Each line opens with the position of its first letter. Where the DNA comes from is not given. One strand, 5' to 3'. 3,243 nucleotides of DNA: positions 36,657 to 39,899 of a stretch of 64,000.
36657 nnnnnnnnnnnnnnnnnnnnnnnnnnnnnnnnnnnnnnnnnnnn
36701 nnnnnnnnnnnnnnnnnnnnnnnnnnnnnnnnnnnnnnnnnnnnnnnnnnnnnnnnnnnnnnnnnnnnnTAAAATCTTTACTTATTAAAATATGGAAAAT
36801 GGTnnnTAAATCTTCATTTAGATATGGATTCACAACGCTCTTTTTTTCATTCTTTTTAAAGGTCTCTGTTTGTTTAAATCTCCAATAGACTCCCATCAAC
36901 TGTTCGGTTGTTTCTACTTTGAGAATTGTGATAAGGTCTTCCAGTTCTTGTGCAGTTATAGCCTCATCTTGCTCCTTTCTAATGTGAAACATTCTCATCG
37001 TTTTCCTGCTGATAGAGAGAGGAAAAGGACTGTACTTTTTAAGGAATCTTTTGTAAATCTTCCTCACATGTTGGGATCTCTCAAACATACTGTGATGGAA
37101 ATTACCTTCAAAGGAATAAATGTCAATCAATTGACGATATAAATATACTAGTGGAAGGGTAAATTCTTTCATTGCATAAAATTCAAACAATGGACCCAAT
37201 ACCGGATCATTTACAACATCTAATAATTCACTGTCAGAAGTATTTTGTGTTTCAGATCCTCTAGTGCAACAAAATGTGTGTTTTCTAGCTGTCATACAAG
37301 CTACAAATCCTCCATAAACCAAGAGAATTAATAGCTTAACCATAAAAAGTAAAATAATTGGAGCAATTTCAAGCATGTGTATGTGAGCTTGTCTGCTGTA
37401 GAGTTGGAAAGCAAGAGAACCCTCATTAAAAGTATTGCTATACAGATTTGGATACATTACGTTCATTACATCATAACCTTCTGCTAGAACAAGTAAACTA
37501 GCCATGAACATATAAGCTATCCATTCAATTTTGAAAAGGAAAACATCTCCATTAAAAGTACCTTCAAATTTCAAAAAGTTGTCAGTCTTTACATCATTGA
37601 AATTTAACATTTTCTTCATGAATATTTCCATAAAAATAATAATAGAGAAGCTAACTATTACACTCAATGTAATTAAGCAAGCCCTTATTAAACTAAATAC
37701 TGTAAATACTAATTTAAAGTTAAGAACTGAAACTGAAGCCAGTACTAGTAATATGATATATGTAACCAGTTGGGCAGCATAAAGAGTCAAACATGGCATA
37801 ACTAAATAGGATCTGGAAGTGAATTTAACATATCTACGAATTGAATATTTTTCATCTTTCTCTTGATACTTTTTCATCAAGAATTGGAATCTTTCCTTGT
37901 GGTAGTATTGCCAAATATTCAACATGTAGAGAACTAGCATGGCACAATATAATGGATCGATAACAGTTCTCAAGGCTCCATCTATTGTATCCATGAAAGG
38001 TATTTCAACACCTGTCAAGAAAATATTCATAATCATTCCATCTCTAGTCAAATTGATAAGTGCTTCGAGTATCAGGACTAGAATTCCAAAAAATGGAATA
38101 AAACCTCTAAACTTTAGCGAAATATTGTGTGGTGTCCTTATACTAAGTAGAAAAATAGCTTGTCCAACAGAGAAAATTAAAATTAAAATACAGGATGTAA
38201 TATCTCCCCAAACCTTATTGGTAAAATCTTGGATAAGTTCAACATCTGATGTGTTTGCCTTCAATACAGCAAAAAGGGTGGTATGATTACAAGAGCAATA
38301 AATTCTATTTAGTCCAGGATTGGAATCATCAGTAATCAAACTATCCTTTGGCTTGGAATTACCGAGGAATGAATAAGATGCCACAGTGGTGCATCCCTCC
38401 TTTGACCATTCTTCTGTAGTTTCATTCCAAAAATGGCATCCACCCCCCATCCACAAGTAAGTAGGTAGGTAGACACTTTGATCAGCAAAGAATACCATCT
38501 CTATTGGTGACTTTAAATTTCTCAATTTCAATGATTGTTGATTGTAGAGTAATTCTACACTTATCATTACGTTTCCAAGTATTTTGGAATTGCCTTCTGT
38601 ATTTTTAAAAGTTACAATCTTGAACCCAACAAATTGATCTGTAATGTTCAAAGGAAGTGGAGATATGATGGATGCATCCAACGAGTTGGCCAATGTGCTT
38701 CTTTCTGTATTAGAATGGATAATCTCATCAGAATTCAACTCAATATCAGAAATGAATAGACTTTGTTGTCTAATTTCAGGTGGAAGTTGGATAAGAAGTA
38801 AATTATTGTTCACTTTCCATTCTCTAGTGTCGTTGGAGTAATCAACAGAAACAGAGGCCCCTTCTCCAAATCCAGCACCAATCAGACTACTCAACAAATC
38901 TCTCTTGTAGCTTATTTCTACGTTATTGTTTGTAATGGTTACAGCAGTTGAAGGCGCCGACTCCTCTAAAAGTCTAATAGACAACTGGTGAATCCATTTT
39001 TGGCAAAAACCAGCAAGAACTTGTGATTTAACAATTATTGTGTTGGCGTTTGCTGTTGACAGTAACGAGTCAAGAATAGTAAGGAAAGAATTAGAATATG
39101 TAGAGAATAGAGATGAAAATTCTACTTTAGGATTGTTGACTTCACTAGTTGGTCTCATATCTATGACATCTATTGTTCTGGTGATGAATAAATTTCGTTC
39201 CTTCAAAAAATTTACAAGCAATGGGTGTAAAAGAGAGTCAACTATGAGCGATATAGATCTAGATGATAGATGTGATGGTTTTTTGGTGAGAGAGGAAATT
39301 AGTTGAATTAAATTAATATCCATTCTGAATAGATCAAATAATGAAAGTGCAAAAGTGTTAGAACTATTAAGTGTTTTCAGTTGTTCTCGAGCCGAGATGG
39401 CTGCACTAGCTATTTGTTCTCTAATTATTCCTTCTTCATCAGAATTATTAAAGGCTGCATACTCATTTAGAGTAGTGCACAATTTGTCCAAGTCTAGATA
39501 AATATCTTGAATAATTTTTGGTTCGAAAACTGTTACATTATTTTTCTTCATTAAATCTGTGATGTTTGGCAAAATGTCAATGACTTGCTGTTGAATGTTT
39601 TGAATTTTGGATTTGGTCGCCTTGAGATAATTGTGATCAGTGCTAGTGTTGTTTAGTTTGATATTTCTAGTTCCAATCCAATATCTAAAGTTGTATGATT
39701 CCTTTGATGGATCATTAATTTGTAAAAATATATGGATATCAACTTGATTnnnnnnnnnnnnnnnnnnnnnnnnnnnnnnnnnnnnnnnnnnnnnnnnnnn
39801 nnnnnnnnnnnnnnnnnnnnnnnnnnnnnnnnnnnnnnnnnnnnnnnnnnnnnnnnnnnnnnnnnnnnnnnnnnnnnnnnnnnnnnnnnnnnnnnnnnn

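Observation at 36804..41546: Giant receptor with a textbook GAIN/GPS Cys-Trp motif plus 7 TM helices, but HT|T instead of HL|T at the autoproteolysis site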

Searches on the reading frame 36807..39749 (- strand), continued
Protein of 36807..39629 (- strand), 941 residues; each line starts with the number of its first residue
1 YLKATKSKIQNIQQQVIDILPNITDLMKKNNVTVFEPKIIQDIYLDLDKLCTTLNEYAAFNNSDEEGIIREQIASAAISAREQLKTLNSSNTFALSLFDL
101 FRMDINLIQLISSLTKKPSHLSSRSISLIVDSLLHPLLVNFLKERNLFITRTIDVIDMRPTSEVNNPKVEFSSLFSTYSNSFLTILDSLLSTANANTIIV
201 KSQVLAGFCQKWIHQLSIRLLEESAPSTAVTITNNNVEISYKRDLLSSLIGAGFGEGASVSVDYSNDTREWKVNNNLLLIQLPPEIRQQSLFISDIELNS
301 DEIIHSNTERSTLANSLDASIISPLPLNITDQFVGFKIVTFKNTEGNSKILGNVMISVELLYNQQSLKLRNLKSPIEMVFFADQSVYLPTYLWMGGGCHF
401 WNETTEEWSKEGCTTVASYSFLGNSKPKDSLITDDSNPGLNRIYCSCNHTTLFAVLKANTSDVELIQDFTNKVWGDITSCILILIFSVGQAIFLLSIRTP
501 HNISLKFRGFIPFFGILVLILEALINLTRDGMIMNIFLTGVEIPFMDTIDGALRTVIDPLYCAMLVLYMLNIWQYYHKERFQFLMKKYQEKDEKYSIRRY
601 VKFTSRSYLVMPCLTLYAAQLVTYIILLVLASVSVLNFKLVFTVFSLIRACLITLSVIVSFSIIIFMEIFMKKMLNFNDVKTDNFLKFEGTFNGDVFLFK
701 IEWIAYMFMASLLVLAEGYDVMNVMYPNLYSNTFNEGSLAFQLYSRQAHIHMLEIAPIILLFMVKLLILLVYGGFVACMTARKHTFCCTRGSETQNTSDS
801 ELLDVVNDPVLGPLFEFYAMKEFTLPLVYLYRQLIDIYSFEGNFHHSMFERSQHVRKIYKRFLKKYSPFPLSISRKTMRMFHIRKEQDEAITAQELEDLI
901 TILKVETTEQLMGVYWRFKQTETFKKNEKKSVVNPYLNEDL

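Call 78: search_protein_families(library=pfam, proteins=[P0003], max_evalue=1)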
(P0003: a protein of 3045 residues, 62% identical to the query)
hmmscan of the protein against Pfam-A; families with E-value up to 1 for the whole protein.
P0003 (3045 aa): 7 families
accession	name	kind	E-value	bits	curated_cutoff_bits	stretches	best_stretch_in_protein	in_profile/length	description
PF25390.1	WD40_RLD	-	2.5e-10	40.7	150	2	627-755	156-268/363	RCC1-like domain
PF00615.24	RGS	-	4.1e-05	24.4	23.9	1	2911-3030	5-116/117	Regulator of G protein signaling domain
PF01825.27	GPS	-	0.0087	17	22.5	1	2502-2561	3-45/45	GPCR proteolysis site, GPS, motif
PF25024.1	EGF_TEN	-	0.014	15.4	65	1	1296-1444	16-162/234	Teneurin EGF domain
PF00415.24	RCC1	-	0.29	12.2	21.7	1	695-747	3-49/50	Regulator of chromosome condensation (RCC1) repeat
PF07974.19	EGF_2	-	0.39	11.6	22.1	1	1569-1593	8-32/32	EGF-like domain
PF17665.6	DUF5527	-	0.82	9.8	28.5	0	2560-2602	18-59/139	Family of unknown function (DUF5527)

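Call 79: search_protein_families(library=pfam, proteins=[P0006, P0005], max_evalue=1)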
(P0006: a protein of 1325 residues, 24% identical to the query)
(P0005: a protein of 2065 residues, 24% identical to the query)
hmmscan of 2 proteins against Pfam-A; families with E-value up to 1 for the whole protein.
P0006 (1325 aa): 6 families
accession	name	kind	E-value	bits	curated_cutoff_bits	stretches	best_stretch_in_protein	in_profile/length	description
PF00615.24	RGS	-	9.6e-09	36.1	23.9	1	1183-1306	2-115/117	Regulator of G protein signaling domain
PF01825.27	GPS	-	7.1e-06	26.9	22.5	1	780-821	2-43/45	GPCR proteolysis site, GPS, motif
PF24564.1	DUF7605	-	0.023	15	27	1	1216-1302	56-144/183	Domain of unknown function (DUF7605)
PF25416.1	GRHL1_C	-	0.087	13.1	27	1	1256-1314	23-80/90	GRHL1-like, C-terminal domain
PF20883.3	Kbp-5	-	0.3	11.6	31.1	1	1215-1285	19-84/124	KNL (Kinetochore null) Binding Protein 5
PF00216.26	Bac_DNA_binding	-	0.55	10.9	22.4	0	1258-1292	2-36/90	Bacterial DNA-binding protein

P0005 (2065 aa): 4 families
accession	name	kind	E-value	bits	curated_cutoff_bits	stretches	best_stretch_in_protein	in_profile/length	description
PF07699.19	Ephrin_rec_like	-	9.8e-66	217.8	23.1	26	283-333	1-48/48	Tyrosine-protein kinase ephrin type A/B receptor-like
PF07562.20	NCD3G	-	4.1e-37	126.3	38.9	20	839-886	4-53/54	Nine Cysteines Domain of family 3 GPCR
PF23091.2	TNFR_ELAPOR1_6th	-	1e-21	77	33.2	9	844-888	2-39/41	ELAPOR1-like, TNF receptor-like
PF00615.24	RGS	-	2.9e-09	37.8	23.9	1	1911-2046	2-117/117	Regulator of G protein signaling domain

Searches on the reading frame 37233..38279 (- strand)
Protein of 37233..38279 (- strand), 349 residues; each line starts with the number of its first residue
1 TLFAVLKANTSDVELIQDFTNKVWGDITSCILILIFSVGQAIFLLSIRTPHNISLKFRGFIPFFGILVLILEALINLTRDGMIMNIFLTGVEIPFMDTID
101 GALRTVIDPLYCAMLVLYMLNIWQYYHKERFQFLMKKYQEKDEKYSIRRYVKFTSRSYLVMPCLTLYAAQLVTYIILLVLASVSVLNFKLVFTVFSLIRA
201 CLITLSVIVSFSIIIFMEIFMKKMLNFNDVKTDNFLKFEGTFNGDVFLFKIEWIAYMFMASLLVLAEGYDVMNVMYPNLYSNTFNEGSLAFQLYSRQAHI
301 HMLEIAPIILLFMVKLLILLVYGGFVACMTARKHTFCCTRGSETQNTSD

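Call 56: search_solved_structures(query=A6, max_evalue=10, show_alignments=2)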
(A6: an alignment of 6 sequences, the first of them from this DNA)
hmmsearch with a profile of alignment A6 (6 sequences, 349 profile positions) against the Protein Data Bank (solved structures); distinct sequences matched with E-value up to 10: 2.
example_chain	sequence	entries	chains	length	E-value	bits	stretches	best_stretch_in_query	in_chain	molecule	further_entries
5obn_A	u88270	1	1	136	1.4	11.4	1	130-166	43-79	RNA-binding protein 40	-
3egn_A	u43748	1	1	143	1.5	11.2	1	130-166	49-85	RNA-binding protein 40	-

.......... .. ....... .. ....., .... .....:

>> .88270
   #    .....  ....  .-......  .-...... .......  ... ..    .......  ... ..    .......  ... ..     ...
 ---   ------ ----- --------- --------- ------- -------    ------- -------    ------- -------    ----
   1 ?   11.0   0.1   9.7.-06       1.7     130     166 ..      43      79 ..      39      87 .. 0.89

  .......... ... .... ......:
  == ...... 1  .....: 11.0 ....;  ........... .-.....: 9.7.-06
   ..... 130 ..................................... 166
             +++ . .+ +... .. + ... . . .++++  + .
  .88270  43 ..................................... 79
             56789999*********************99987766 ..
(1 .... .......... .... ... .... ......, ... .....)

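Call 57: search_protein_families(library=pfam, alignment_id=A6, max_evalue=10)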
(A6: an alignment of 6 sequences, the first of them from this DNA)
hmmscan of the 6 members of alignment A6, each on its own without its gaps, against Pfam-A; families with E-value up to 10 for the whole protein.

A. member 1, seq(349 aa): 0 families

B. families by the number of members that match (of 6 scanned): 3 families
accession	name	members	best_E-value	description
PF06847.16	Arc_PepC_II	1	0.048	Archaeal Peptidase A24 C-terminus Type II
PF15706.10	TMEM132_C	1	0.42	TMEM132 C-terminal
PF01034.25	Syndecan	1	2.3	Syndecan domain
